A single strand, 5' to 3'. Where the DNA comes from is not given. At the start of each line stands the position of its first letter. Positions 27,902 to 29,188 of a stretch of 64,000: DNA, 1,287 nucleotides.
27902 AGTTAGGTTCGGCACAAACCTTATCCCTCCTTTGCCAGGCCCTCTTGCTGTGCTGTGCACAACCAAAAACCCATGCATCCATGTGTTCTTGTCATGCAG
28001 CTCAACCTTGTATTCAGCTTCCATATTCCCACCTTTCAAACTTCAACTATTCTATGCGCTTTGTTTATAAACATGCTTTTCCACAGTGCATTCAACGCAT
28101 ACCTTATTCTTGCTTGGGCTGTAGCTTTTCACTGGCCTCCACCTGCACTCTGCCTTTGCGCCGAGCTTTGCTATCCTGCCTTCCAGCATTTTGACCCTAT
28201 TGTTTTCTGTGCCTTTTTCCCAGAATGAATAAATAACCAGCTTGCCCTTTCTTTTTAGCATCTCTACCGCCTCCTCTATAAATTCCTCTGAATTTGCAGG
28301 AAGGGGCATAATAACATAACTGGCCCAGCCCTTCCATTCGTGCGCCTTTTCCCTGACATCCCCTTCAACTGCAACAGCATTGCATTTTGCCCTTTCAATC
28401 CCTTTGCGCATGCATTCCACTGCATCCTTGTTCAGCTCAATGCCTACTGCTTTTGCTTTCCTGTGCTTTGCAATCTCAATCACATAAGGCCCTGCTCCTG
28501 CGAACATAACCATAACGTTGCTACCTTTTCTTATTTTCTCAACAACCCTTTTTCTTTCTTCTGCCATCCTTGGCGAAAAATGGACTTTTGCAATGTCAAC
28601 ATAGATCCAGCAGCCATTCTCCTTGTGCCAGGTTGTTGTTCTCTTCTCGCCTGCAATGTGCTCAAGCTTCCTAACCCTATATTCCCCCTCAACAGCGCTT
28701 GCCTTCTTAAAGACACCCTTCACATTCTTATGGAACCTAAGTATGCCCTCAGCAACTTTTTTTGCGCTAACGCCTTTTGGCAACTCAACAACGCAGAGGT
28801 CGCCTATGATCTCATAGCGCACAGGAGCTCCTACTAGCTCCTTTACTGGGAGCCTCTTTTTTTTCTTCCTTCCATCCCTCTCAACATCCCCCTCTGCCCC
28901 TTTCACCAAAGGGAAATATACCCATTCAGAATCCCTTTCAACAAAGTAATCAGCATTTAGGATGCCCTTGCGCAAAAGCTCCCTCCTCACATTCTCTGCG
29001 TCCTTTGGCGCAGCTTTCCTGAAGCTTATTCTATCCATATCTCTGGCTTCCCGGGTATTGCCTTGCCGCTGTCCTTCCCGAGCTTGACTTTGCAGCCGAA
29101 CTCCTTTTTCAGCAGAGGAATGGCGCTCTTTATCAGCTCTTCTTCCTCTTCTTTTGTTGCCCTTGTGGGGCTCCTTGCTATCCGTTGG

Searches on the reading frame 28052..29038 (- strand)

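Call 55: search_protein_families(library=pfam, proteins=[window:28052-29038:-], max_evalue=0.001)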
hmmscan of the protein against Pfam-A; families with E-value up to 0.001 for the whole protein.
window:28052-29038:- (328 aa): 9 families
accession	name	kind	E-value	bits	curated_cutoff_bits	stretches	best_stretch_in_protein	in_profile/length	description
PF02475.24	TRM5-TYW2_MTfase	-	3.8e-33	115.2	28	1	136-275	1-141/164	TRM5/TYW2 methyltransferase domain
PF25133.1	TYW2_N_2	-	3.1e-13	50.1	27.7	1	60-132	6-78/79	TYW2 N-terminal domain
PF18093.7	Trm5_N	-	1.4e-09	38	22.7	1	12-50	7-45/47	tRNA methyltransferase 5 N-terminal domain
PF07021.18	MetW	-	3.5e-06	27.2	21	1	163-287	5-125/193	Methionine biosynthesis protein MetW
PF13847.12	Methyltransf_31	-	3.5e-05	24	27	1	170-279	2-125/145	Methyltransferase domain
PF13649.12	Methyltransf_25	-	0.00012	23.2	27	1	180-265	6-97/97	Methyltransferase domain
PF00107.32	ADH_zinc_N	-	0.00035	21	31.8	1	183-278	3-96/129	Zinc-binding dehydrogenase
PF03602.21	Cons_hypoth95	-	0.00057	20.1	24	0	171-267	41-142/182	Conserved hypothetical protein 95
PF05175.20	MTS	-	0.00088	19.4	23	0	172-269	32-138/170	Methyltransferase small domain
